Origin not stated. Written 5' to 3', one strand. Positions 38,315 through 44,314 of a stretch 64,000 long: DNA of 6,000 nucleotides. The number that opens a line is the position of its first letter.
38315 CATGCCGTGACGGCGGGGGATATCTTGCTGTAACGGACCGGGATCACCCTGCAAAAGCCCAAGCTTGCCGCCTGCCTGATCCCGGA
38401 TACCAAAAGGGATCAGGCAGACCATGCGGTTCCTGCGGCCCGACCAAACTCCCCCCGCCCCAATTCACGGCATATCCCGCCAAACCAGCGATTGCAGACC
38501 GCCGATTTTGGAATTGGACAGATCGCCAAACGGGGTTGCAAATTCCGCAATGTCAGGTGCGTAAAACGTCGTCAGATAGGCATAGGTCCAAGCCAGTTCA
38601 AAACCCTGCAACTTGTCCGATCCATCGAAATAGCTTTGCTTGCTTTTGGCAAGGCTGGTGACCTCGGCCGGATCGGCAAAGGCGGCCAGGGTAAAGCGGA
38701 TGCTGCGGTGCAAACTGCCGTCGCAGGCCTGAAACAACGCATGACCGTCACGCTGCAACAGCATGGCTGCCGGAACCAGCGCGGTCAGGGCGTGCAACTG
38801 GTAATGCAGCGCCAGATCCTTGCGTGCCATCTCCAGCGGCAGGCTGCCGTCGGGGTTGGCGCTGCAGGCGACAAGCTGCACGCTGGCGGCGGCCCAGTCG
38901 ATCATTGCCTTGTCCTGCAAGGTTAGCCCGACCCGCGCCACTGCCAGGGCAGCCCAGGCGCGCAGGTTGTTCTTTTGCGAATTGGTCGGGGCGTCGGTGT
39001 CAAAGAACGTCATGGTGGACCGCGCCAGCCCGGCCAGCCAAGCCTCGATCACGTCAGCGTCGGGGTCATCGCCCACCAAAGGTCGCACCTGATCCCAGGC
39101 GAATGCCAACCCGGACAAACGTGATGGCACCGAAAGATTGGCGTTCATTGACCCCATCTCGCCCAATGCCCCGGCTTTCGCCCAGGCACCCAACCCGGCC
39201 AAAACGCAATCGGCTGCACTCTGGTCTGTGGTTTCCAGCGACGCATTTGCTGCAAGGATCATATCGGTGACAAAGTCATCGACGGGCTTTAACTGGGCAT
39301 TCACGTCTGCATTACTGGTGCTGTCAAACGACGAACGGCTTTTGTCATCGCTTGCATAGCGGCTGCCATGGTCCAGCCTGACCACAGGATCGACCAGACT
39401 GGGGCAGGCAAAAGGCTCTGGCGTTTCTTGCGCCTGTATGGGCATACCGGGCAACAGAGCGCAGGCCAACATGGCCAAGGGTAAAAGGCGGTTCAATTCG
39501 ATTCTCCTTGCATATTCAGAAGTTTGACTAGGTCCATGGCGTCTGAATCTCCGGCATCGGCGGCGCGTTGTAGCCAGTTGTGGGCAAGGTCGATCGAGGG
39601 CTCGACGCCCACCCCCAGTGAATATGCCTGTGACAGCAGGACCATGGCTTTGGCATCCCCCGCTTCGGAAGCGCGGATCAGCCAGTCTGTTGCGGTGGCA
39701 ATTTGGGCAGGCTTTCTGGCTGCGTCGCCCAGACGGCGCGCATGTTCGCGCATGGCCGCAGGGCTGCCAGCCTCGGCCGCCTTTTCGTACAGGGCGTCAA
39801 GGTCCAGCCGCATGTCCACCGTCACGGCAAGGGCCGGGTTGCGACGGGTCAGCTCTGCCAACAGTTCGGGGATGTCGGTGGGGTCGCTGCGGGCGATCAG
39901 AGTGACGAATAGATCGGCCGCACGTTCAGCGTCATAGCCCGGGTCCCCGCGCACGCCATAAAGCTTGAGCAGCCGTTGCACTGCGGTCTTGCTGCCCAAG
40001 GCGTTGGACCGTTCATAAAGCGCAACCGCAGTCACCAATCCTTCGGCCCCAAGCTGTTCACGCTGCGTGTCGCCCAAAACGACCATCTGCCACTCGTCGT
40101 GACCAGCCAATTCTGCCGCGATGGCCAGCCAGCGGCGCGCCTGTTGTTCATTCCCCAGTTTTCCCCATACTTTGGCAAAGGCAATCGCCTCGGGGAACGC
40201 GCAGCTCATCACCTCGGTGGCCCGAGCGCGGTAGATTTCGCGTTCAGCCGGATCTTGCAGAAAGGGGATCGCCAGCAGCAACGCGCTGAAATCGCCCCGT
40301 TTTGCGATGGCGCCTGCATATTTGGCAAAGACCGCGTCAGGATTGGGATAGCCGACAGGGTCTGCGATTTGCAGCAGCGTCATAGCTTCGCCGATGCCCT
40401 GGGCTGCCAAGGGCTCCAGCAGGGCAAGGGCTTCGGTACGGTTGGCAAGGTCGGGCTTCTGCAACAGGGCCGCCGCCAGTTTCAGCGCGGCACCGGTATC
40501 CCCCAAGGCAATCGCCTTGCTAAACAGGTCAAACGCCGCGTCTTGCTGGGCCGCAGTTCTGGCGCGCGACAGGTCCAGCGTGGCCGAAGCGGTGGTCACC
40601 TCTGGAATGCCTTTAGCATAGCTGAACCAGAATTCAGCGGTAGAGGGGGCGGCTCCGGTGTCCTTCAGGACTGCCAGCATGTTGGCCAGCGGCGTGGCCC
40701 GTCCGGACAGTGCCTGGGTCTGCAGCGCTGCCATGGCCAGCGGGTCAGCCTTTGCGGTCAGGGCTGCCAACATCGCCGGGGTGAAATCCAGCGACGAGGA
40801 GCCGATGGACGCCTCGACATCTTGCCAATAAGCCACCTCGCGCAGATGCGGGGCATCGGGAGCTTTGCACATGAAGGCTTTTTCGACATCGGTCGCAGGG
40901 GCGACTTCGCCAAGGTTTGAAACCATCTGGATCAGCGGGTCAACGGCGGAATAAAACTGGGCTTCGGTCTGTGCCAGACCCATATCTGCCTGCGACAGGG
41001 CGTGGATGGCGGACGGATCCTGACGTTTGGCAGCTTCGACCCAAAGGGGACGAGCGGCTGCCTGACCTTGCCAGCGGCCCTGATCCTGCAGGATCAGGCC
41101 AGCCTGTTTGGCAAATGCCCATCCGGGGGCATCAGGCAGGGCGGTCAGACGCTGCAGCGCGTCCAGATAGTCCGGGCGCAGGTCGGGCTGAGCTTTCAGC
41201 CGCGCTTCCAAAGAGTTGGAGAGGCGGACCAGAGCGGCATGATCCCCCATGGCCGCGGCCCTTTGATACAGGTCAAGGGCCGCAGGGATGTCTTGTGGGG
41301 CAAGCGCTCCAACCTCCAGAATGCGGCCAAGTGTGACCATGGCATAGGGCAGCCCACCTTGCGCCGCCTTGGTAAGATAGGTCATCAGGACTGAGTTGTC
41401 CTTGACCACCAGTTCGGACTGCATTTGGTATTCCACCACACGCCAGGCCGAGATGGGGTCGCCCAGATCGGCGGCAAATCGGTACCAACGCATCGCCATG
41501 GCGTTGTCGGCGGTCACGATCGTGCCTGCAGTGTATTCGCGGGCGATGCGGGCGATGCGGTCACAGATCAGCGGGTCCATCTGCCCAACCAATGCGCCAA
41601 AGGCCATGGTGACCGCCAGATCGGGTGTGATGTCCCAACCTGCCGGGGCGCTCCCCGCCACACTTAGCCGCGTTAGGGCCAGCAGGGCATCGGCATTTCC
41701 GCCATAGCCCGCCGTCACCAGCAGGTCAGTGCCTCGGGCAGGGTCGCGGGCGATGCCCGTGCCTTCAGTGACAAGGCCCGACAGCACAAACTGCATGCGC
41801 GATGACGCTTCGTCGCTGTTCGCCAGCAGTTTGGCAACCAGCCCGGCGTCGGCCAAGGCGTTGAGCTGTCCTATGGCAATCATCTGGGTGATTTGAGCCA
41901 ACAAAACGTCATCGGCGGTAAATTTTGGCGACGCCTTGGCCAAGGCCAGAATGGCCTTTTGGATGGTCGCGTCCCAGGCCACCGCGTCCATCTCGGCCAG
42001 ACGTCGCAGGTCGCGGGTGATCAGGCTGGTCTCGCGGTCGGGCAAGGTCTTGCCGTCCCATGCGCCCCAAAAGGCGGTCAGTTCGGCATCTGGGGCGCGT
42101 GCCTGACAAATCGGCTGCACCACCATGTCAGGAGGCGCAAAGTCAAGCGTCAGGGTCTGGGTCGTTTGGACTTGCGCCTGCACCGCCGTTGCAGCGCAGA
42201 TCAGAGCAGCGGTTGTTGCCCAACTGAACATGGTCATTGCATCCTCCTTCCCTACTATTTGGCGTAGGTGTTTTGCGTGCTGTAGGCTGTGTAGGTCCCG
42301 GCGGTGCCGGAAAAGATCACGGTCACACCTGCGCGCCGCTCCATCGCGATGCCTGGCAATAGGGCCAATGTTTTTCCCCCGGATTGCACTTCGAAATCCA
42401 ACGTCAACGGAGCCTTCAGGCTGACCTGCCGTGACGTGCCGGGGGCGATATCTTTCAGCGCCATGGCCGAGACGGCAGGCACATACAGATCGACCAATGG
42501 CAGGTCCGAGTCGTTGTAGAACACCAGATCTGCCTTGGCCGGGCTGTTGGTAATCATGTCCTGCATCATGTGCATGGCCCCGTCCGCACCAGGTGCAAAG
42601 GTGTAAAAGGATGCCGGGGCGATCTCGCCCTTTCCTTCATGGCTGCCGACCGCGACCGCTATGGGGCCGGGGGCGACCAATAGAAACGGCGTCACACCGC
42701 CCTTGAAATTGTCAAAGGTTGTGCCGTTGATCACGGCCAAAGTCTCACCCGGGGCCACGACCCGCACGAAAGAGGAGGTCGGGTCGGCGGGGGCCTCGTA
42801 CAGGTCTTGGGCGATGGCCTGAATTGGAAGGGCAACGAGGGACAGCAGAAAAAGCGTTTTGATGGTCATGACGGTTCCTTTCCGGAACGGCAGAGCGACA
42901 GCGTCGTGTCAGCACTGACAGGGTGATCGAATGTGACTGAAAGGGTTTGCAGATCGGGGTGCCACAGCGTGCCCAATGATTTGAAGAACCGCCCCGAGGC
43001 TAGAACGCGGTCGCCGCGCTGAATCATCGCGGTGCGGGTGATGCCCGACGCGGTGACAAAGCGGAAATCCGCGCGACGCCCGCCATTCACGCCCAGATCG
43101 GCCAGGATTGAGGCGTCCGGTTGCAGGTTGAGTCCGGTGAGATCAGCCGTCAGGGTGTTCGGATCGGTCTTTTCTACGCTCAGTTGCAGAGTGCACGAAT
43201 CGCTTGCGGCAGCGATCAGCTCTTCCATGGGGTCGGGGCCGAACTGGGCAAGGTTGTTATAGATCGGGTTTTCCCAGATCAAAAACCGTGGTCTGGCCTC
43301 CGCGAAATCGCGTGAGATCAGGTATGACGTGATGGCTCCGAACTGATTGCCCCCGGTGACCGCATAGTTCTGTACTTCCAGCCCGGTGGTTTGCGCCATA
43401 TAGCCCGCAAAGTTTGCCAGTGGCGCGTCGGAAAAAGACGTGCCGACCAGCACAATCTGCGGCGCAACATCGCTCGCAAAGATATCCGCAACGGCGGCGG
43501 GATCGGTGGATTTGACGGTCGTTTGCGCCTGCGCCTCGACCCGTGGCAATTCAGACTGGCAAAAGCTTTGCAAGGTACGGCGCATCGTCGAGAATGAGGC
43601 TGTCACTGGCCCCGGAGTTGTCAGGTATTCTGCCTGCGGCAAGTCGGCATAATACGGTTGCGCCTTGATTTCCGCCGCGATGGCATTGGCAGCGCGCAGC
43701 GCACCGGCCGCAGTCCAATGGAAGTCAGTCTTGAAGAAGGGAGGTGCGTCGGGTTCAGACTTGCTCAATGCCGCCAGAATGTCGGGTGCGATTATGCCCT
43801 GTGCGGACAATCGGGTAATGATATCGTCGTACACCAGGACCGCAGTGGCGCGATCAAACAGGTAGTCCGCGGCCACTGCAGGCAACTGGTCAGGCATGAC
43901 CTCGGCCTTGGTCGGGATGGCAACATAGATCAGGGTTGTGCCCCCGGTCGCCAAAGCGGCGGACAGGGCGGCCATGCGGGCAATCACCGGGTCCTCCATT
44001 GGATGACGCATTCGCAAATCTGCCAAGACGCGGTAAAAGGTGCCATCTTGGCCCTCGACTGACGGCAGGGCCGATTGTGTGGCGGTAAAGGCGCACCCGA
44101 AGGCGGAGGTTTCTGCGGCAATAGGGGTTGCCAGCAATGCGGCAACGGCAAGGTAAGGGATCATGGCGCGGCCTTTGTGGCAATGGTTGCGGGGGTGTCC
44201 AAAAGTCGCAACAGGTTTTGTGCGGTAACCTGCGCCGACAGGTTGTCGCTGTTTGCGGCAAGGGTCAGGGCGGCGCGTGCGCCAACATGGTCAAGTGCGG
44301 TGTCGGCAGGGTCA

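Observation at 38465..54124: Non-canonical alginate-like biosynthesis operon in an alphaproteobacterium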

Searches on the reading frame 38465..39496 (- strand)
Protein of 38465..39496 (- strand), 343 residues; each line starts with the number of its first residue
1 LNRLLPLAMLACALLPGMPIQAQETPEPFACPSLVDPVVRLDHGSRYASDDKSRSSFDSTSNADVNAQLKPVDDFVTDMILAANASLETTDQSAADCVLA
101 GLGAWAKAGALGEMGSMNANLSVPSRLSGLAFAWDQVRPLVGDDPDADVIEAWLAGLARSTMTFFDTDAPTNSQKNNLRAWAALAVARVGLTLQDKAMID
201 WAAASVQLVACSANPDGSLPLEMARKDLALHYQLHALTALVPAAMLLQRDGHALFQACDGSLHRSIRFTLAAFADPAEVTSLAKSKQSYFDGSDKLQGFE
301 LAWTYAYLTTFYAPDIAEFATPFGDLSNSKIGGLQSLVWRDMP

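Call 4: search_protein_families(library=pfam, proteins=[window:38465-39496:-])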
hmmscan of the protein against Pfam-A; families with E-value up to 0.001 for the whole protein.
window:38465-39496:- (343 aa): 1 family
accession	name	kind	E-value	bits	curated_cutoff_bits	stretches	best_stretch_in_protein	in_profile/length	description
PF05426.18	Alginate_lyase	-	1.2e-31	110.6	22.2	1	46-278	34-274/275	Alginate lyase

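Call 6: search_protein_families(library=ncbifam, proteins=[window:38465-39496:-], max_evalue=0.01)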
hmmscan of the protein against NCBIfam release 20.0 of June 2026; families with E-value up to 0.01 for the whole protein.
window:38465-39496:- (343 aa): 5 families
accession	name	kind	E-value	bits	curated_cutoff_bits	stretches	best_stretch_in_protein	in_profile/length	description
NF001469.0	PRK00325.1-4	equivalog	3.5e-42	144.7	366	1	30-340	43-357/360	polysaccharide lyase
NF001467.0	PRK00325.1-2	equivalog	5.3e-24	84.7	429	1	29-333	45-352/364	mannuronate-specific alginate lyase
NF001466.0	PRK00325.1-1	equivalog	3e-22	79.1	615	1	63-339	48-313/320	poly(beta-D-mannuronate) lyase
NF001468.0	PRK00325.1-3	equivalog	6.9e-22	78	711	1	29-318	49-341/373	mannuronate-specific alginate lyase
NF001470.0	PRK00325.1-5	equivalog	2.3e-20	72.8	743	1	30-291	47-313/367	mannuronate-specific alginate lyase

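Call 21: search_solved_structures(query=window:38465-39496:-, max_evalue=0.01, show_alignments=2)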
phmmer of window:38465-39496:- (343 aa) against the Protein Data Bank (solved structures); distinct sequences matched with E-value up to 0.01: 14.
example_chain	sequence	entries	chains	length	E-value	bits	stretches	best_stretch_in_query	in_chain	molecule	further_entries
7fi2_A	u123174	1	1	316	1.7e-22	83.5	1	51-279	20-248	Polysaccharide lyase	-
7fhz_A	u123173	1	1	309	2e-22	83.2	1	51-279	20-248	Polysaccharide lyase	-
7fhu_A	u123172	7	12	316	2.2e-22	83.1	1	51-279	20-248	Polysaccharide lyase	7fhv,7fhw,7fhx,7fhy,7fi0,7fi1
7wxp_A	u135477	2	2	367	6.4e-22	81.6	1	50-278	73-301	poly(beta-D-mannuronate) lyase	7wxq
7wxj_A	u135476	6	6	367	8.2e-22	81.2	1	50-278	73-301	poly(beta-D-mannuronate) lyase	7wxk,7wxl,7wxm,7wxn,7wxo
7xtf_A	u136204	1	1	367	3.2e-21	79.3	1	50-278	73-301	Poly(Beta-D-mannuronate) lyase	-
7wxr_A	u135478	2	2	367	6.9e-21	78.2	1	50-278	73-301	poly(beta-D-mannuronate) lyase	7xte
4ozw_A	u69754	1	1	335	2.1e-16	63.4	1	29-308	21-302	Alginate lyase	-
4ozv_A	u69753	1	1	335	3.7e-16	62.6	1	29-308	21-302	Alginate lyase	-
7sa8_A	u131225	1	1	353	1.1e-15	61.1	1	29-308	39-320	Alginate lyase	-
4e1y_A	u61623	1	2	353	5.1e-11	45.7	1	65-288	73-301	Alginate lyase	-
4f10_A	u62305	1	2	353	5.4e-11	45.6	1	65-288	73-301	Alginate lyase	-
1hv6_A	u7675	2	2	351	9.3e-11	44.9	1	65-288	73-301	ALGINATE LYASE | PROTEIN (ALGINATE LYASE A1-III)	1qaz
4f13_A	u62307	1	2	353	3.4e-10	43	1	65-288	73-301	Alginate lyase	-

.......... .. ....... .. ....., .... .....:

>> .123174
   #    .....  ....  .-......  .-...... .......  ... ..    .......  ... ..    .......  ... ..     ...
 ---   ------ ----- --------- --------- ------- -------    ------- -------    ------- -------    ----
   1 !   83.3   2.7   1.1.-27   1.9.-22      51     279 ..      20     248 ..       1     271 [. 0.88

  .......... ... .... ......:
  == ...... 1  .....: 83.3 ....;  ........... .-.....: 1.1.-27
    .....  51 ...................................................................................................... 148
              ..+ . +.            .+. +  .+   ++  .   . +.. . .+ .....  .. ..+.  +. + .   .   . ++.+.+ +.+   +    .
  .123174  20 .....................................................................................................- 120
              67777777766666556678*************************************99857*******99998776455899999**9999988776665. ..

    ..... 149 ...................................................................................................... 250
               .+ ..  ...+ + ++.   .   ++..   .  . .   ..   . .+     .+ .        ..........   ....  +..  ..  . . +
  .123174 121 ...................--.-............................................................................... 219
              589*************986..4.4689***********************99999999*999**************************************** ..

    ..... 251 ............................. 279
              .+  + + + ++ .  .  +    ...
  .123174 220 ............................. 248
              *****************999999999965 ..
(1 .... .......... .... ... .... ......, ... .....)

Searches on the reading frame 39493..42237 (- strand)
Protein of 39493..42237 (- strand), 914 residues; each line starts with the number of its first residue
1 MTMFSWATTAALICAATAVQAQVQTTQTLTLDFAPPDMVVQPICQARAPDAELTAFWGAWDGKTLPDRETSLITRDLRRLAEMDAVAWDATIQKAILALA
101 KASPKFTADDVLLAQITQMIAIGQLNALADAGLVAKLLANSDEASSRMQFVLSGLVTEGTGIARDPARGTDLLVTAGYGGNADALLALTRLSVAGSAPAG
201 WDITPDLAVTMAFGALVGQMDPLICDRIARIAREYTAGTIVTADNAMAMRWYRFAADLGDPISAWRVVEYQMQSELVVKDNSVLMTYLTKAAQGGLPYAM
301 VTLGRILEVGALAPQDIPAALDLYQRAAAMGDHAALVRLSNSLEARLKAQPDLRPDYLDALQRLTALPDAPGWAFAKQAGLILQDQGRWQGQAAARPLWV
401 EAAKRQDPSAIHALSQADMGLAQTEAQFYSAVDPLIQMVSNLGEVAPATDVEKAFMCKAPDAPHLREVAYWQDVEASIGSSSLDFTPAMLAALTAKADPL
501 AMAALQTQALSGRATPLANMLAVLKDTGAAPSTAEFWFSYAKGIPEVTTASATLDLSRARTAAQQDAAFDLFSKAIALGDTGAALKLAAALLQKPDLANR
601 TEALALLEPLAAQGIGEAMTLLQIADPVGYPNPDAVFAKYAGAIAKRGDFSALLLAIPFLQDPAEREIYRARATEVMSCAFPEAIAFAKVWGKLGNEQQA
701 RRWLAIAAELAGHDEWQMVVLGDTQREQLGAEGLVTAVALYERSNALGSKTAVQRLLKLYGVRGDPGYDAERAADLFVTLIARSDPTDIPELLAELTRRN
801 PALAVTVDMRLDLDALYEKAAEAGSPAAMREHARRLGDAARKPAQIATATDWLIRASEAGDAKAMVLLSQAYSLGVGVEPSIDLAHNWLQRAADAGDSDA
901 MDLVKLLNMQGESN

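Call 4: search_protein_families(library=pfam, proteins=[window:39493-42237:-])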
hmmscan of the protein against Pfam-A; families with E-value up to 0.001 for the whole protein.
window:39493-42237:- (914 aa): 1 family
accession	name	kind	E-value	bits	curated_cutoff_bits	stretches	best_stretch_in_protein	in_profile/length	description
PF08238.18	Sel1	-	2.1e-16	60.2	30.7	1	862-897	1-36/36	Sel1 repeat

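Call 6: search_protein_families(library=ncbifam, proteins=[window:39493-42237:-], max_evalue=0.01)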
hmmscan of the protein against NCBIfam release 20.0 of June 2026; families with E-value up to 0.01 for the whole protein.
window:39493-42237:- (914 aa): 3 families
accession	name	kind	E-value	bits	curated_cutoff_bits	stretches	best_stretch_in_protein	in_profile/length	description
NF047621.1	FlgprotMotXVib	equivalog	2.1e-09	37.2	330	1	277-345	88-156/211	flagellar protein MotX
NF038194.1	AlgK_TPR_lipo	equivalog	2.5e-06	26.4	700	0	848-910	355-417/448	alginate biosynthesis TPR repeat lipoprotein AlgK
NF033786.1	phenyl_MerG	equivalog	3.2e-06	27.2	350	1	846-901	50-104/217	phenylmercury resistance protein MerG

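Call 10: search_solved_structures(query=window:39493-42237:-, max_evalue=1)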
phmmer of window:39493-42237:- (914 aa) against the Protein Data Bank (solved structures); distinct sequences matched with E-value up to 1: 25.
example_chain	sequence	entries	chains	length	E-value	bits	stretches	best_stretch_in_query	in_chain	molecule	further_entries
8sxq_A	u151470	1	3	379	9.1e-20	74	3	235-334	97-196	SEL-1 repeat protein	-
6ork_A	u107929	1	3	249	1.1e-14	57.2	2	229-339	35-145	Sel1 repeat protein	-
4bwr_A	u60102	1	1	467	1.9e-14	56.4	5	244-343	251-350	PROTEIN CORRESPONDING TO LOCUS C5321 FROM CFT073 E.COLI STRAIN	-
6deh_A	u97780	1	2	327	1.2e-13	53.7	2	231-339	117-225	TPR repeat protein, protein-protein interaction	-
6ok3_A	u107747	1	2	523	1.8e-13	53.2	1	817-911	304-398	Sel1 repeat protein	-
6onw_A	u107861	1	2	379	1e-11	47.3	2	232-339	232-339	Sel1 repeat protein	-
6ur7_A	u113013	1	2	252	7.8e-08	34.5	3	840-904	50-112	Sel1 repeat family protein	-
6orc_A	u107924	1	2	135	2.5e-07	32.8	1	230-340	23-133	Sel1 repeat protein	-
8ket_C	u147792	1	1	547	5.8e-05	25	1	231-334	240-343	Protein sel-1 homolog 1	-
9uav_C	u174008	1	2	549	5.9e-05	25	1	231-334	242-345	Protein sel-1 homolog 1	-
5b26_A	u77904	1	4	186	6.1e-05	24.9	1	229-334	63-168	Protein sel-1 homolog 1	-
9yec_Ea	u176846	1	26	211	0.00021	23.1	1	280-343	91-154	Sodium-type flagellar protein MotX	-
8kes_D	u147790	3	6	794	0.00034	22.5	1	231-334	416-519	Protein sel-1 homolog 1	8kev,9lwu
9yed_AP1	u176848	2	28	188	0.00053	21.8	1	279-343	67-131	Sodium-type flagellar protein MotX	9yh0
9yfg_Ea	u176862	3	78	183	0.00057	21.7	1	279-343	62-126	Sodium-type flagellar protein MotX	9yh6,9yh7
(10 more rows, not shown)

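Call 38: search_protein_families(library=pfam, proteins=[window:39493-42237:-], max_evalue=5)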
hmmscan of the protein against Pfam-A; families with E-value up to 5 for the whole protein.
window:39493-42237:- (914 aa): 2 families
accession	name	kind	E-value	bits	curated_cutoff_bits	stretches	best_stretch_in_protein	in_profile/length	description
PF08238.18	Sel1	-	2.1e-16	60.2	30.7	3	862-897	1-36/36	Sel1 repeat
PF25393.1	LTM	-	0.023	15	27.5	1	573-593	7-27/42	LUBAC thetering domain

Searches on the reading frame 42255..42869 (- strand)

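Call 4: search_protein_families(library=pfam, proteins=[window:42255-42869:-])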
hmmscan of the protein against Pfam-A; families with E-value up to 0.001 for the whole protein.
window:42255-42869:- (204 aa): 1 family
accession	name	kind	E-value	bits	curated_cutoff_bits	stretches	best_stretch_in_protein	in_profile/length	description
PF11182.14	AlgF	-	1.8e-08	34.5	34.4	1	8-149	3-146/179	Alginate O-acetyl transferase AlgF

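Call 6: search_protein_families(library=ncbifam, proteins=[window:42255-42869:-], max_evalue=0.01)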
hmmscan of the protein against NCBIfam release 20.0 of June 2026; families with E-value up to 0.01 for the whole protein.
window:42255-42869:- (204 aa): 0 families

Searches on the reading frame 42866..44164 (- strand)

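Call 4: search_protein_families(library=pfam, proteins=[window:42866-44164:-])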
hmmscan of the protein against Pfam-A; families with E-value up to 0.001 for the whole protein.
window:42866-44164:- (432 aa): 1 family
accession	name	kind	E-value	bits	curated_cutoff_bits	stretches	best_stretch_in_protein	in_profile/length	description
PF16822.11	ALGX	-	1.7e-50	172.6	26.5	1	39-300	5-267/268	SGNH hydrolase-like domain, acetyltransferase AlgX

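Call 6: search_protein_families(library=ncbifam, proteins=[window:42866-44164:-], max_evalue=0.01)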
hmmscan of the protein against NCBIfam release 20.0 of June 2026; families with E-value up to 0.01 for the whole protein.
window:42866-44164:- (432 aa): 0 families
